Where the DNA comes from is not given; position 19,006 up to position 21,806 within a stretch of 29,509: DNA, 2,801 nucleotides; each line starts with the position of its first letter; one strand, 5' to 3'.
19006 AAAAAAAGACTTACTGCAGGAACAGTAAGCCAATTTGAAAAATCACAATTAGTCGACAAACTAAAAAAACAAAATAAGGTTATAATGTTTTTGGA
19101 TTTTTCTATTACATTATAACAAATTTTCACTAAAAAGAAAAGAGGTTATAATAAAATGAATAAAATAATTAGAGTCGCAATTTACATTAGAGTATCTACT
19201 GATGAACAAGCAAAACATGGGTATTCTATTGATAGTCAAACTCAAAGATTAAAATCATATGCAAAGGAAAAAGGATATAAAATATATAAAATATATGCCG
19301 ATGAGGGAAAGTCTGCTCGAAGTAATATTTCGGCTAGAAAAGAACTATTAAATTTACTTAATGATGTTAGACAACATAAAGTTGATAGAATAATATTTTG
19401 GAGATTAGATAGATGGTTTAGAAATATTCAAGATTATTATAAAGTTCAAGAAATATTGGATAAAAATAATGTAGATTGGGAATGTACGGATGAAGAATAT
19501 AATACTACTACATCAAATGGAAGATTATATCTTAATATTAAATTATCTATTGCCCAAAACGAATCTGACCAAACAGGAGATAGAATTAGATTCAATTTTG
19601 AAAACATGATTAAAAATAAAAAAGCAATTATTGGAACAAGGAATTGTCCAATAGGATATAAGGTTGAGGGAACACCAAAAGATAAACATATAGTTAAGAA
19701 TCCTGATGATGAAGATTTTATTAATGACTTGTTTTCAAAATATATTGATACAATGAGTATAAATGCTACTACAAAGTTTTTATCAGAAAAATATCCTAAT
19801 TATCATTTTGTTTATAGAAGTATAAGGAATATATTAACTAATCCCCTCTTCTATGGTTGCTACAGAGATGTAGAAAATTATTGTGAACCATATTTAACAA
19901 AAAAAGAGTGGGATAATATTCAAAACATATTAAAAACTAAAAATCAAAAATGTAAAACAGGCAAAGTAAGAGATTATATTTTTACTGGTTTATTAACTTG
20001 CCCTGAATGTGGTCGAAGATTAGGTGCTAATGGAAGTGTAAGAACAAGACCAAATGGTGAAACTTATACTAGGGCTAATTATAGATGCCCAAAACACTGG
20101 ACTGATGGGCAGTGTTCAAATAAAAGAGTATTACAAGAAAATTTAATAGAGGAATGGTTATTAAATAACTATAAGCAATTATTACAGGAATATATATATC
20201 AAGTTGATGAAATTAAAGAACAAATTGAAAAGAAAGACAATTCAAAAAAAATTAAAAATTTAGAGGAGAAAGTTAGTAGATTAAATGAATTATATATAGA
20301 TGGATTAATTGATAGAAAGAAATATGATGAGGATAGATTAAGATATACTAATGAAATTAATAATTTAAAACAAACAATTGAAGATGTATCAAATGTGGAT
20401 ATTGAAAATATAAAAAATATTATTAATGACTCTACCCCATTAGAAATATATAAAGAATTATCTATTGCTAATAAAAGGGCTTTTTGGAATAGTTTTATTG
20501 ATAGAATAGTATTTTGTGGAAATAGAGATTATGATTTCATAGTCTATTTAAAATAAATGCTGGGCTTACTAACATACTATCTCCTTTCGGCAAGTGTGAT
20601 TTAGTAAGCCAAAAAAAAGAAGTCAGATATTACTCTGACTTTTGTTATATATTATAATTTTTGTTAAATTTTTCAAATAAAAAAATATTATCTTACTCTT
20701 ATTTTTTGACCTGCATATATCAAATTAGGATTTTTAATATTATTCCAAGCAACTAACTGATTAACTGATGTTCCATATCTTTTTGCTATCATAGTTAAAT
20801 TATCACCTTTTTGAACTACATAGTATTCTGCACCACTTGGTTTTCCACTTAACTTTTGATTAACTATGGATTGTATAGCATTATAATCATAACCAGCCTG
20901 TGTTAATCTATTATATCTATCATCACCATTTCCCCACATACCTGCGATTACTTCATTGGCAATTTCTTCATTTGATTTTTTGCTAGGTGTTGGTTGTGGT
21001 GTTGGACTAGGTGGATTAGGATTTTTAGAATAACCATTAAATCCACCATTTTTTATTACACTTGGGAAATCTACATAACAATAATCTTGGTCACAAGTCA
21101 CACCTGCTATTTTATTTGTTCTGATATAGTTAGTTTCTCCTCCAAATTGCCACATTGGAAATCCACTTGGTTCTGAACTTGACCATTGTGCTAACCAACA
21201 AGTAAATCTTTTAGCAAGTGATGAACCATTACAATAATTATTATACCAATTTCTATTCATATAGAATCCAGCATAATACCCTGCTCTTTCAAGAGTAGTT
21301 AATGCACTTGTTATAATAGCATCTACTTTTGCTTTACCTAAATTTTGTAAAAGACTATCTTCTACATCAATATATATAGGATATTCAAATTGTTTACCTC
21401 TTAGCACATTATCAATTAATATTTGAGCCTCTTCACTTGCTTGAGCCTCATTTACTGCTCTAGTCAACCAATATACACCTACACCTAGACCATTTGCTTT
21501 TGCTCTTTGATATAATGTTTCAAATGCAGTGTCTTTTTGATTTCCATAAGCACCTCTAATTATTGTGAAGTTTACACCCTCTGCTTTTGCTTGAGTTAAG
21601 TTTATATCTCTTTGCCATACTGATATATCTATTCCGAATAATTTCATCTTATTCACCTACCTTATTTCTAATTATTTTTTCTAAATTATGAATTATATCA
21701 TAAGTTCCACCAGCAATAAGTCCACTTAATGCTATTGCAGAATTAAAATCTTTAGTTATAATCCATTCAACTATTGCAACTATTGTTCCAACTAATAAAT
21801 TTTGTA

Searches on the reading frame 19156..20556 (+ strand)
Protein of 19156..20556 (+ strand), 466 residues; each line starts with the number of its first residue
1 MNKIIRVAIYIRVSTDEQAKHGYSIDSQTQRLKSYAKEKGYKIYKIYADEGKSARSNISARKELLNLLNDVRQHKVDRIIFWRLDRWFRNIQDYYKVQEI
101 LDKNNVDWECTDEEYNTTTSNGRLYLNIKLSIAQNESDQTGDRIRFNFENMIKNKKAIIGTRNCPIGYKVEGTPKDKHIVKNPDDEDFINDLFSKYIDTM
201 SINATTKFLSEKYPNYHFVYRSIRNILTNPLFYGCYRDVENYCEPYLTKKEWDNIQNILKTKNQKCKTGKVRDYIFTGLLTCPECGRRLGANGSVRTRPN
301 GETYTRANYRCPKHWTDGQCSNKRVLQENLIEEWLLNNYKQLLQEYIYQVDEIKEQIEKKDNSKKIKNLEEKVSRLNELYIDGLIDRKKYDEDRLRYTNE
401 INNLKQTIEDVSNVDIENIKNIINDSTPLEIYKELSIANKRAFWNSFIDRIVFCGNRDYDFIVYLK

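Call 7: search_protein_families(library=pfam, proteins=[window:19156-20556:+], max_evalue=0.01)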
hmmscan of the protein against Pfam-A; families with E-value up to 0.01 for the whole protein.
window:19156-20556:+ (466 aa): 3 families
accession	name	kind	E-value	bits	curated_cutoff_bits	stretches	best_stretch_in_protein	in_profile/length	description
PF00239.26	Resolvase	-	1.2e-30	106.9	23.3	1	7-153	1-141/145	Resolvase, N terminal domain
PF13408.12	Zn_ribbon_recom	-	3.2e-10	40.7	25.3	1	275-338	1-56/58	Recombinase zinc beta ribbon domain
PF07508.19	Recombinase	-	7.6e-09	36.2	21.1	1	184-261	2-101/102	Recombinase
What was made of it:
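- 19156..20556 (+): Large serine integrase. The small RNA gene is always found next to this integrase clade. Pfam (call 7).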

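Call 12: find_related_loci(query=window:19156-20556:+, collection=viral_contigs, flank=6000)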
Query window:19156-20556:+ (466 aa) in viral_contigs; peptide patterns used: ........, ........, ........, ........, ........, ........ (x = any residue, [..] = any of these).
25 stretches matched a pattern; 2 encode a relative of the query (tblastn E <= 1e-3); 2 distinct loci.
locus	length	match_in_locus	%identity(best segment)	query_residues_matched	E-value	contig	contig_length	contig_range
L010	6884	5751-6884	91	2-379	0e+0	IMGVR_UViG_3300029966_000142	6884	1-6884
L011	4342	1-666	83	245-466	2e-127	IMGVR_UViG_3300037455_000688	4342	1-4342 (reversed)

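Call 19: find_homologous_proteins(query=window:19156-20556:+, max_evalue=1e-60)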
Query window:19156-20556:+ (466 aa): 1717 proteins with E <= 1e-60 among 8000 candidates; the best 120 are listed.
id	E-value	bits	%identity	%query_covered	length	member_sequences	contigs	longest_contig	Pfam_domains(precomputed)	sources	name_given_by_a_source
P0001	0.0e+0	1057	99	100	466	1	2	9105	PF07508.20,PF00239.27,PF13408.13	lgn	-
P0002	2.9e-273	925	86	100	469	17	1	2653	PF07508.20,PF00239.27,PF13408.13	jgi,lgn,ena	-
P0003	1.5e-259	879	82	100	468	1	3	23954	PF07508.20,PF00239.27,PF13408.13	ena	-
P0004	1.6e-259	879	81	100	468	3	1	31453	PF07508.20,PF00239.27,PF13408.13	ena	-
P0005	3.7e-256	868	80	100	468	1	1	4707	PF07508.20,PF00239.27,PF13408.13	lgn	-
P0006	5.2e-244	828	75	100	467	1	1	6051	PF07508.20,PF00239.27,PF13408.13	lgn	-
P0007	8.8e-242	821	75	99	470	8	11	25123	PF07508.20,PF00239.27,PF13408.13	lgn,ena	-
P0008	1.3e-230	784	72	100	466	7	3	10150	PF07508.20,PF00239.27,PF13408.13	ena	-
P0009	6.8e-228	775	72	100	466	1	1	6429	PF07508.20,PF00239.27,PF13408.13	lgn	-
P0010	4.8e-226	769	71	100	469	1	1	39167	PF00239.27,PF13408.13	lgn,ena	-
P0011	1.0e-222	758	76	90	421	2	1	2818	PF07508.20,PF00239.27,PF13408.13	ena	-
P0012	2.0e-220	750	69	100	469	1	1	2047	PF00239.27,PF13408.13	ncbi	-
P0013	3.2e-208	710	67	99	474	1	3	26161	PF07508.20,PF00239.27,PF13408.13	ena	-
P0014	9.4e-195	666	63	100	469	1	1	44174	PF07508.20,PF00239.27,PF13408.13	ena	-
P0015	2.5e-145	503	52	97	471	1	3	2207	PF00239.27,PF13408.13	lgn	-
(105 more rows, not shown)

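Call 20: find_encoding_contigs(protein=P0001, flank=7000, max_places=4)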
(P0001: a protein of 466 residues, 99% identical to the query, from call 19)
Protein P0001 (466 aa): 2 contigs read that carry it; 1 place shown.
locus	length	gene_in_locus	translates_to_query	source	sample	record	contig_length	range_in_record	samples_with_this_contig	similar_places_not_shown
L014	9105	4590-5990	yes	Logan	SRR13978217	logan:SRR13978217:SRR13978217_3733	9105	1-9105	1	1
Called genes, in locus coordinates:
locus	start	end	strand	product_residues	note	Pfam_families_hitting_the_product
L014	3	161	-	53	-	?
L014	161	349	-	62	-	-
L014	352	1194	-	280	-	PF02899:Phage_int_SAM_1 (faint), PF13495:Phage_int_SAM_4 (faint), PF00589:Phage_integrase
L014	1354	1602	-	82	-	-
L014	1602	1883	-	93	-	-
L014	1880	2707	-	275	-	PF09681:Phage_rep_org_N, PF07261:DnaB_2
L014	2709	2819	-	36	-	-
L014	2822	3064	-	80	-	PF14090:HTH_39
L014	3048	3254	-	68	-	-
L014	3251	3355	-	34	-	-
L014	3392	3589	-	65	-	PF01381:HTH_3 (weak)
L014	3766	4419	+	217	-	PF13443:HTH_26 (weak), PF00717:Peptidase_S24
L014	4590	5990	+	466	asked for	PF00239:Resolvase, PF07508:Recombinase (weak), PF13408:Zn_ribbon_recom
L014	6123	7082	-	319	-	PF01183:Glyco_hydro_25, PF08230:CW_7, PF01476:LysM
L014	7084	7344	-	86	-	-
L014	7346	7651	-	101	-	-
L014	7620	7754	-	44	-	-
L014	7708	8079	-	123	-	-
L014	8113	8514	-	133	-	-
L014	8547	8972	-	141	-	-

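Call 21: find_encoding_contigs(protein=P0003, flank=7000, max_places=4)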
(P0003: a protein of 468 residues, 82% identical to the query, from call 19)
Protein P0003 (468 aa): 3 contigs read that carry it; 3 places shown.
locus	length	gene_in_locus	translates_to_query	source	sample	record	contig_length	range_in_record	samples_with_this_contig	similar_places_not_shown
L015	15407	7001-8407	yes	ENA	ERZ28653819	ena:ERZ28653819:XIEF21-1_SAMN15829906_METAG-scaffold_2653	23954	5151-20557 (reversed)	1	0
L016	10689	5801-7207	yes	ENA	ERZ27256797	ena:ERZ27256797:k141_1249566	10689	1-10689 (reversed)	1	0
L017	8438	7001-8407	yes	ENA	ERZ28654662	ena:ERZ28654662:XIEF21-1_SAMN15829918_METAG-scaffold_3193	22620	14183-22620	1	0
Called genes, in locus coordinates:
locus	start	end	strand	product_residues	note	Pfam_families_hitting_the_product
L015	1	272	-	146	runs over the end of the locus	-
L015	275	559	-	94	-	-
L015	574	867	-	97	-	-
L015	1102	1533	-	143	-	PF05772:NinB (faint)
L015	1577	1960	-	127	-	PF00436:SSB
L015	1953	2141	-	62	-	-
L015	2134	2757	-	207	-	-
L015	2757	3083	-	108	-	-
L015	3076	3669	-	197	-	PF04404:ERF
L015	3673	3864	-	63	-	-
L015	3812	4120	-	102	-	-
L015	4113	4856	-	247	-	PF07261:DnaB_2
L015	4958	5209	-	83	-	PF14090:HTH_39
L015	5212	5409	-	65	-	-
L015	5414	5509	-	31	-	-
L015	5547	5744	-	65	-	PF01381:HTH_3 (weak)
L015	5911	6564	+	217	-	PF13443:HTH_26 (weak), PF00717:Peptidase_S24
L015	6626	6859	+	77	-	PF05154:TM2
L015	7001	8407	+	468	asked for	PF00239:Resolvase, PF07508:Recombinase, PF13408:Zn_ribbon_recom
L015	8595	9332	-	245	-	PF01510:Amidase_2, PF01471:PG_binding_1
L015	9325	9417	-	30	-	-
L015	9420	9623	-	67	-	-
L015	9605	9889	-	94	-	-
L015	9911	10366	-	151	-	-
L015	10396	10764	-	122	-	-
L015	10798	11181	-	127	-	-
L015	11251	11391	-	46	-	-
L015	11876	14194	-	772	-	PF25852:DUF6242_C (weak), PF14594:Sipho_Gp37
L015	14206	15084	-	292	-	PF05709:Sipho_tail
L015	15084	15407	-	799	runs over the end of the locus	-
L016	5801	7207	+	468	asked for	PF00239:Resolvase, PF07508:Recombinase, PF13408:Zn_ribbon_recom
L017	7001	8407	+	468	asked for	PF00239:Resolvase, PF07508:Recombinase, PF13408:Zn_ribbon_recom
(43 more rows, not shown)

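Call 22: find_encoding_contigs(protein=P0004, flank=7000, max_places=4)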
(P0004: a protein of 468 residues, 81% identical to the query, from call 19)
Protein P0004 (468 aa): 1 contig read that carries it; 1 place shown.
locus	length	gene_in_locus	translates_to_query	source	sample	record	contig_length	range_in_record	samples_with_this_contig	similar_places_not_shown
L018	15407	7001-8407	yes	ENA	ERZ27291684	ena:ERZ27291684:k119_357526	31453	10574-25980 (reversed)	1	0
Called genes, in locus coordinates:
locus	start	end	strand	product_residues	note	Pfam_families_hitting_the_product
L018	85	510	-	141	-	-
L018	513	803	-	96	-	-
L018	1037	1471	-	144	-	PF05772:NinB (weak)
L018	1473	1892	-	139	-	PF00436:SSB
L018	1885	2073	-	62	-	-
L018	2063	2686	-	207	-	-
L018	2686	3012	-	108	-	-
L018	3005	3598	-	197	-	PF04404:ERF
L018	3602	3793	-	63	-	-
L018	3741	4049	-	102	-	-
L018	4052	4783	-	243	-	PF07261:DnaB_2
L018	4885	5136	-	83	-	PF14090:HTH_39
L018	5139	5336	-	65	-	-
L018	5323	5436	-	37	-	-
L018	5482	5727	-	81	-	PF05339:DUF739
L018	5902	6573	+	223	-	PF01381:HTH_3, PF12844:HTH_19 (faint), PF13443:HTH_26 (weak), PF00717:Peptidase_S24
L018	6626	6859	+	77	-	PF05154:TM2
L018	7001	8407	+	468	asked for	PF00239:Resolvase, PF07508:Recombinase (weak), PF13408:Zn_ribbon_recom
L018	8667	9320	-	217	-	PF05257:CHAP, PF01471:PG_binding_1 (faint)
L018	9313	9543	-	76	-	PF16945:Phage_r1t_holin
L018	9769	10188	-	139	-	-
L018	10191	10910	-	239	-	-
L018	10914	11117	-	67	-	-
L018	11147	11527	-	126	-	-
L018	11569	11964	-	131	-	-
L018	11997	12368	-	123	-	-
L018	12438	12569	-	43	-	-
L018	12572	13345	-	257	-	-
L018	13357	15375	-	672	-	PF25852:DUF6242_C (weak), PF14594:Sipho_Gp37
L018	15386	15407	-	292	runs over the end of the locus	PF05709:Sipho_tail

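Call 29: find_encoding_contigs(protein=P0007, flank=5000, max_places=6)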
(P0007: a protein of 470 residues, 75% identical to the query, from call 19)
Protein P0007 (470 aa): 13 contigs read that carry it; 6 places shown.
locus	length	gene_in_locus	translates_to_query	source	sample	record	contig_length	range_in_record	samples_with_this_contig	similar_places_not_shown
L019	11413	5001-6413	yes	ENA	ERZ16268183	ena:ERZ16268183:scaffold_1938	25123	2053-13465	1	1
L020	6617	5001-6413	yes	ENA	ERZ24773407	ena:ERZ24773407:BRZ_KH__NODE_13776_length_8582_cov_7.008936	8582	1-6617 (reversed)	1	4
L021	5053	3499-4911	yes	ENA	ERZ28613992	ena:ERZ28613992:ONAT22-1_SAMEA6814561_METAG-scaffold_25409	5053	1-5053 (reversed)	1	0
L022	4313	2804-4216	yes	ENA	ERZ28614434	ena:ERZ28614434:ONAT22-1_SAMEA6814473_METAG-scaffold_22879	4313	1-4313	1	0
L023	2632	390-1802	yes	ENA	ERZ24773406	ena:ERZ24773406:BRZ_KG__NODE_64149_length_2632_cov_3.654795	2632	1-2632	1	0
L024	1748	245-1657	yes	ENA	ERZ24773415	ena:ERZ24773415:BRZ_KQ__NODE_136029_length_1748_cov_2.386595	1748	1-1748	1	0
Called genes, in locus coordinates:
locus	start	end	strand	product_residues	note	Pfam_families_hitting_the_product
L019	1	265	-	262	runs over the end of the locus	PF09524:Phg_2220_C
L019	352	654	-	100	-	-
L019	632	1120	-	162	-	PF05772:NinB (faint)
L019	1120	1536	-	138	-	PF00436:SSB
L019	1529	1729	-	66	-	-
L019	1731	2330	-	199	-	-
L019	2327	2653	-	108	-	-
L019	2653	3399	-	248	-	-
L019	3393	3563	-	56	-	-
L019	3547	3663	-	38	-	-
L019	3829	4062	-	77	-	PF13560:HTH_31 (weak), PF12844:HTH_19, PF01381:HTH_3, PF00376:MerR (weak)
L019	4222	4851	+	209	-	PF01381:HTH_3 (weak), PF13443:HTH_26, PF00717:Peptidase_S24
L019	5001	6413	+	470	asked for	PF00239:Resolvase, PF07508:Recombinase (faint), PF13408:Zn_ribbon_recom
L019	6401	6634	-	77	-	-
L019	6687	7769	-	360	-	PF01098:FTSW_RODA_SPOVE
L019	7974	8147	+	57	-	-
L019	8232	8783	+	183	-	PF01327:Pep_deformylase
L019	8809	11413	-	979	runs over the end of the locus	PF02463:SMC_N, PF13304:AAA_21, PF13476:AAA_23, PF13555:AAA_29 (weak), PF06470:SMC_hinge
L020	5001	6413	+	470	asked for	PF00239:Resolvase, PF07508:Recombinase (faint), PF13408:Zn_ribbon_recom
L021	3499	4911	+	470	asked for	PF00239:Resolvase, PF07508:Recombinase (faint), PF13408:Zn_ribbon_recom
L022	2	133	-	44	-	?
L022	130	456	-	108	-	-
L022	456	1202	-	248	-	-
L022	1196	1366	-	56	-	-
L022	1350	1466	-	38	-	-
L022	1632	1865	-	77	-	PF13560:HTH_31 (weak), PF12844:HTH_19, PF01381:HTH_3, PF00376:MerR (weak)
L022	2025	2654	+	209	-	PF01381:HTH_3 (weak), PF13443:HTH_26, PF00717:Peptidase_S24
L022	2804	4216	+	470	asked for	PF00239:Resolvase, PF07508:Recombinase (faint), PF13408:Zn_ribbon_recom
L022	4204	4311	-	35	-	?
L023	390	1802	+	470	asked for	PF00239:Resolvase, PF07508:Recombinase (faint), PF13408:Zn_ribbon_recom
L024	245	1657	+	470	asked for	PF00239:Resolvase, PF07508:Recombinase (faint), PF13408:Zn_ribbon_recom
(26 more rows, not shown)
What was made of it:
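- The small RNA gene, repressor, cro and target therefore remain together (call 29).
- Tried and rejected: I rejected this because the integrated prophage L019 has bacterial genes at the 3' end of int and an intact repressor-to-int region (call 29).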

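Call 30: find_encoding_contigs(protein=P0010, flank=5000, max_places=3)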
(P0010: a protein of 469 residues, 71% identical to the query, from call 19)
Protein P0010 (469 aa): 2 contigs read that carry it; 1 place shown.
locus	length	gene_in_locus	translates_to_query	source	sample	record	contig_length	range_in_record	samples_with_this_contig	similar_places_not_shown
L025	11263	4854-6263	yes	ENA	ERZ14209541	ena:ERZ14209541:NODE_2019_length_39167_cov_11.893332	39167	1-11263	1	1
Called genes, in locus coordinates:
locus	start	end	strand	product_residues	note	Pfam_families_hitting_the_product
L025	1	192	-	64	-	?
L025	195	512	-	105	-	-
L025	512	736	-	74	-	-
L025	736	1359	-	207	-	PF04404:ERF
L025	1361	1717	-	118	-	-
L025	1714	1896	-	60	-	-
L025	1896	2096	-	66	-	-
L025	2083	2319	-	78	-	-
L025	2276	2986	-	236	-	-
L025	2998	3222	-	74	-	PF14090:HTH_39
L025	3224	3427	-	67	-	-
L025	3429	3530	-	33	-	-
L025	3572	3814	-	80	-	PF05339:DUF739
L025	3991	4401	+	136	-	PF01381:HTH_3 (weak), PF12844:HTH_19, PF13443:HTH_26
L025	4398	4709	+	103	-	-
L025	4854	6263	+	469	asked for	PF00239:Resolvase, PF13408:Zn_ribbon_recom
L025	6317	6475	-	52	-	-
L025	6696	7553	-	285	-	PF08230:CW_7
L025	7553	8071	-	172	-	PF16778:Phage_tail_APC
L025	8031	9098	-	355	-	PF00078:RVT_1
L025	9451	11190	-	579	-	-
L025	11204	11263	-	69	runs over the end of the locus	-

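Call 31: find_encoding_contigs(protein=P0014, flank=5000, max_places=3)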
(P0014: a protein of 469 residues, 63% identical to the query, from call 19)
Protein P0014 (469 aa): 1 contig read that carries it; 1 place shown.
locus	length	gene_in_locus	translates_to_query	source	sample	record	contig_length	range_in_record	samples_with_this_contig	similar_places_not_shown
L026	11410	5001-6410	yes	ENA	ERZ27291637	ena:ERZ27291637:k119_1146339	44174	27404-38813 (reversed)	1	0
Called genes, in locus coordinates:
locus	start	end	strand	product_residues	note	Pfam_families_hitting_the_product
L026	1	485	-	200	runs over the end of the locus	-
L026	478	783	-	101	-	-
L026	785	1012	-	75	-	-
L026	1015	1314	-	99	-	-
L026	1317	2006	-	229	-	PF04404:ERF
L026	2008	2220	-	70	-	-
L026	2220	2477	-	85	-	-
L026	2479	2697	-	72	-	-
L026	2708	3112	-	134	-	-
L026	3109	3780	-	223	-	PF19808:DUF6291, PF09524:Phg_2220_C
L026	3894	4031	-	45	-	-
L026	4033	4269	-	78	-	PF05339:DUF739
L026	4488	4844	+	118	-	PF12844:HTH_19, PF01381:HTH_3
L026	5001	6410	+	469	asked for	PF00239:Resolvase, PF07508:Recombinase (weak), PF13408:Zn_ribbon_recom (weak)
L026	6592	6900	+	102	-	PF06147:DUF968 (weak)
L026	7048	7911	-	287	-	PF01551:Peptidase_M23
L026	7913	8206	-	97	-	-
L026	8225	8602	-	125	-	-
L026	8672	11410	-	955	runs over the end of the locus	PF21939:Gp10_C (weak)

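Call 38: find_related_loci(query=A1, collection=metagenome_contigs, flank=4000)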
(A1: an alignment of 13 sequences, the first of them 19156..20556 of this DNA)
Query A1 (466 aa) in metagenome_contigs; peptide patterns used: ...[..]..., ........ (x = any residue, [..] = any of these).
381 stretches matched a pattern; 183 encode a relative of the query (tblastn E <= 1e-3); the best 80 are kept; 80 distinct loci.
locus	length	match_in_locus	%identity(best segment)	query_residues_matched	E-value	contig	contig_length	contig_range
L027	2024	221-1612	86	3-466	0e+0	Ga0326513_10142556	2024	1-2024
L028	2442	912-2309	72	1-466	0e+0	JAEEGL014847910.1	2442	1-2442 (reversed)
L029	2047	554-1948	69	2-466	0e+0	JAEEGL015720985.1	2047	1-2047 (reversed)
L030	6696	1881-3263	50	3-466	1e-148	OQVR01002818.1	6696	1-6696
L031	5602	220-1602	50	3-466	2e-148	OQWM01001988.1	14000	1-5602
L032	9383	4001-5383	50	1-466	1e-147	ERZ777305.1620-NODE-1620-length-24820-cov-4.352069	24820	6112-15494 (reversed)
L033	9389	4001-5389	49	1-466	8e-148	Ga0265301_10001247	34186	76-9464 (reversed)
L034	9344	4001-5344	49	2-452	1e-143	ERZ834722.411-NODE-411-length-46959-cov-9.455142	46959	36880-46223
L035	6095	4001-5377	49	1-466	3e-141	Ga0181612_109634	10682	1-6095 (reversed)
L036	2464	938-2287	48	1-451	1e-148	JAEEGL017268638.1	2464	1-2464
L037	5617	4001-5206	52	1-401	6e-138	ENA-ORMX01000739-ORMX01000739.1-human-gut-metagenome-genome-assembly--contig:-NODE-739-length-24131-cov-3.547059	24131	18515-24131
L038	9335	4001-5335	48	4-453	4e-128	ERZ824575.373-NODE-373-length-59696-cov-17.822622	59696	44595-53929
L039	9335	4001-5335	47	4-453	1e-126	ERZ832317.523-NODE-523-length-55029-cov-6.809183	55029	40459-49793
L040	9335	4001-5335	47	4-453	1e-126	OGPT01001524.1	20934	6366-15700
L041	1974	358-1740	45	1-466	8e-128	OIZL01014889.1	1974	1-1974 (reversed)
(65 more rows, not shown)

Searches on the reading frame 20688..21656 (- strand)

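Call 7: search_protein_families(library=pfam, proteins=[window:20688-21656:-], max_evalue=0.01)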
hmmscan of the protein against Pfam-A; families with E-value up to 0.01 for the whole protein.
window:20688-21656:- (322 aa): 4 families
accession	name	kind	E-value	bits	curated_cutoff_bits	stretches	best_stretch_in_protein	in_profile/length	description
PF01183.26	Glyco_hydro_25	-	1.4e-25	91.1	27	1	9-171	1-171/180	Glycosyl hydrolases family 25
PF08230.16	CW_7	-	2.9e-20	72.2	25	1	230-269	1-40/40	CW_7 repeat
PF01476.26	LysM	-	1.3e-17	63.9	20.9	1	279-321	1-42/43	LysM domain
PF23473.1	LysM3_LYK4_5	-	0.0017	18.8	29.3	1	279-314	5-39/48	LYK4/5 LysM3 domain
